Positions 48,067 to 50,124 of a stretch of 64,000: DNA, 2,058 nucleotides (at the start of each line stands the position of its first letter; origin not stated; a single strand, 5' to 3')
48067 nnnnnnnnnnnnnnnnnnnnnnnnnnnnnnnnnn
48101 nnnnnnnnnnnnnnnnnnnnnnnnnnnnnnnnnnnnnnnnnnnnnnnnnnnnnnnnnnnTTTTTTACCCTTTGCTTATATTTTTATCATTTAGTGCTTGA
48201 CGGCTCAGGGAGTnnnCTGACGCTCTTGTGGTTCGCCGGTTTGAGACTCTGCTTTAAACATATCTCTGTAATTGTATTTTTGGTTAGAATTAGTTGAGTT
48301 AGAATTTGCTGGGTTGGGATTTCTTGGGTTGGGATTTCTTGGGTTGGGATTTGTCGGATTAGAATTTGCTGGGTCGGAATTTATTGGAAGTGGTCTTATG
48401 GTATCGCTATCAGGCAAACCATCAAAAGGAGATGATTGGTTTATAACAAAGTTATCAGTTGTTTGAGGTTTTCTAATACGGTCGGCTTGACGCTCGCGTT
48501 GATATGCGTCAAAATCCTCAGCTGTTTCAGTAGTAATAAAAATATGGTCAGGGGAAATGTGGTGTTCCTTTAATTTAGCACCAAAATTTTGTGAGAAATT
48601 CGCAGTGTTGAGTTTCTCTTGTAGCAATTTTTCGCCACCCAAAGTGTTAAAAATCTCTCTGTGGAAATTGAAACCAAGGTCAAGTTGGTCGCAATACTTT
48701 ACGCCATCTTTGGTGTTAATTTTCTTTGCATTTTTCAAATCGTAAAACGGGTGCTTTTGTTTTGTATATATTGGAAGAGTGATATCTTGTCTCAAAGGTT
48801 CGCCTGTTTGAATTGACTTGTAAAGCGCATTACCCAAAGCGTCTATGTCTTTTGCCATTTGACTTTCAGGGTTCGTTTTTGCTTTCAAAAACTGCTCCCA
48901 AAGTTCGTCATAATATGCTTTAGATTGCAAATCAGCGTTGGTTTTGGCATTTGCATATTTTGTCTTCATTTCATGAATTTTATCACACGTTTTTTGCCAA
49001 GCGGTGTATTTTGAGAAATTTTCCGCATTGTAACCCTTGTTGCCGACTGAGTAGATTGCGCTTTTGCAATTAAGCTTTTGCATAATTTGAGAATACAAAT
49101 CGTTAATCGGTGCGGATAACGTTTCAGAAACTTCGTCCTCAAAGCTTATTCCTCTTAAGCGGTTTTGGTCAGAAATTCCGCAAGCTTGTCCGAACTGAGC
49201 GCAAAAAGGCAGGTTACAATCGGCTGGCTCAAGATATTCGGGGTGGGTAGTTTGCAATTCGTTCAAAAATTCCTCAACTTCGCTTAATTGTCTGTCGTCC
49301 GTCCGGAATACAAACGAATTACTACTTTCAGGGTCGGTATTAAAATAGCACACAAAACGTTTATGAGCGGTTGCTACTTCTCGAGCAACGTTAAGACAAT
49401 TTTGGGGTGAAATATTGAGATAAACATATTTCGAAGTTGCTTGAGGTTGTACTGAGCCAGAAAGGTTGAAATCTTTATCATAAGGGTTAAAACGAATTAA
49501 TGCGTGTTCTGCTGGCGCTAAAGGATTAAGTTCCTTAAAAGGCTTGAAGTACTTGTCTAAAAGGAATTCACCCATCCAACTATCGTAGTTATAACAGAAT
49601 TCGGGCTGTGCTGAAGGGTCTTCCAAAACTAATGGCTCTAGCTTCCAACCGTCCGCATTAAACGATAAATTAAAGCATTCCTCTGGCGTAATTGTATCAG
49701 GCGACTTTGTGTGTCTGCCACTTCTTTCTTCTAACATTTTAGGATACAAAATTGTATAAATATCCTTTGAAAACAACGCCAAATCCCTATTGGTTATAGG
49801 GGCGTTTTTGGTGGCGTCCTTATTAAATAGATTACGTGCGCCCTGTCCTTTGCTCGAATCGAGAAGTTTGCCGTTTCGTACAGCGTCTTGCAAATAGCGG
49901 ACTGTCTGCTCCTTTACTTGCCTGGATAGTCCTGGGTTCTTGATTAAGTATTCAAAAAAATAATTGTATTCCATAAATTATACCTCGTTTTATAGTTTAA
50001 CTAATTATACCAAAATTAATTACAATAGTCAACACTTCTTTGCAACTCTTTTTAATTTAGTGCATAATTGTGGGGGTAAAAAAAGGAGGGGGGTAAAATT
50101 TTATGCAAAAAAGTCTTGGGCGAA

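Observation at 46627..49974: Tandem pair of large, unassigned cytoplasmic paralogs under one strong promoter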

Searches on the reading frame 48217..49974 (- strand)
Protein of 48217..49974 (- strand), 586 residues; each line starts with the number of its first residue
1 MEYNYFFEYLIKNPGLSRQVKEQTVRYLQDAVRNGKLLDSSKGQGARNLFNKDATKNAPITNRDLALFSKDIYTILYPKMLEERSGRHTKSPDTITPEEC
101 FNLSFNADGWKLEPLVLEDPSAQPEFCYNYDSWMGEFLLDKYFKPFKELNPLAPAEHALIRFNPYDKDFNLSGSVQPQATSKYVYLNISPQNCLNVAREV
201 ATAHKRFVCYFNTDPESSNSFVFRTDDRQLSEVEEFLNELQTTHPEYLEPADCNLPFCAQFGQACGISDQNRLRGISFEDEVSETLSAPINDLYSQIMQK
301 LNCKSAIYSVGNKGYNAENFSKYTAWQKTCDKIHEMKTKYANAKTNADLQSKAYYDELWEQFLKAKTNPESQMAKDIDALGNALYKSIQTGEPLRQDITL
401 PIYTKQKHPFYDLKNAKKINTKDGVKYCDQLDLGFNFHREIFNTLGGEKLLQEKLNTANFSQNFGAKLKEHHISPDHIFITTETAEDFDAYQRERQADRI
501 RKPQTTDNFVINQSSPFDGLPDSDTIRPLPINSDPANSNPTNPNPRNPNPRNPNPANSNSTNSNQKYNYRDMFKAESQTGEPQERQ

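Call 4: search_protein_families(library=pfam, proteins=[window:48217-49974:-], max_evalue=1)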
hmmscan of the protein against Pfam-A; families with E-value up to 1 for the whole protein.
window:48217-49974:- (586 aa): 1 family
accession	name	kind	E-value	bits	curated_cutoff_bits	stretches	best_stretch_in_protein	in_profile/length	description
PF11210.13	DUF2996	-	0.095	13.6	27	1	189-238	46-95/120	Protein of unknown function (DUF2996)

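Call 5: search_protein_families(library=ncbifam, proteins=[window:48217-49974:-], max_evalue=1)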
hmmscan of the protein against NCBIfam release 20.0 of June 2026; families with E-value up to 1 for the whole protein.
window:48217-49974:- (586 aa): 0 families

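Call 60: search_protein_families(library=padloc, proteins=[window:48217-49974:-], max_evalue=1)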
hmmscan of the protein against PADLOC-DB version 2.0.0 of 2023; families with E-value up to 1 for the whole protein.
window:48217-49974:- (586 aa): 0 families

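Call 61: search_protein_families(library=phrogs, proteins=[window:48217-49974:-], max_evalue=1)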
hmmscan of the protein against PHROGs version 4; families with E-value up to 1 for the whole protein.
window:48217-49974:- (586 aa): 0 families

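Call 73: list_cluster_members(proteins=[P0001, P0002, window:48217-49974:-, P0003, P0008])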
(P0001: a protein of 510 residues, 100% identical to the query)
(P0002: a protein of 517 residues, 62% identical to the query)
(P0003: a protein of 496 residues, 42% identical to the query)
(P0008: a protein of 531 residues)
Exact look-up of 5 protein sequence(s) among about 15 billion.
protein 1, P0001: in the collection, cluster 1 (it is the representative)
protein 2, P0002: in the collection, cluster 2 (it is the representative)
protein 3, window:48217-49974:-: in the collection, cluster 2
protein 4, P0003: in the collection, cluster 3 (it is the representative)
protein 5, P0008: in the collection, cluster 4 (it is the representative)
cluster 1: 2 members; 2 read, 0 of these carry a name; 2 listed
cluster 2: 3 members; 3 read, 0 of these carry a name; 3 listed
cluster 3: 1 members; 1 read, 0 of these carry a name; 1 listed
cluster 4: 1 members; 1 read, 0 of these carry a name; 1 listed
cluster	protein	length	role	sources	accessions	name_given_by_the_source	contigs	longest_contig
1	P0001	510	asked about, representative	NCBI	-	-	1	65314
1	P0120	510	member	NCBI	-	-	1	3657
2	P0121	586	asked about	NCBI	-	-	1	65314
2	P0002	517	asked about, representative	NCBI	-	-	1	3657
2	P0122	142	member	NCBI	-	-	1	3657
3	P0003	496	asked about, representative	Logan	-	-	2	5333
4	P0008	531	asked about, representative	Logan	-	-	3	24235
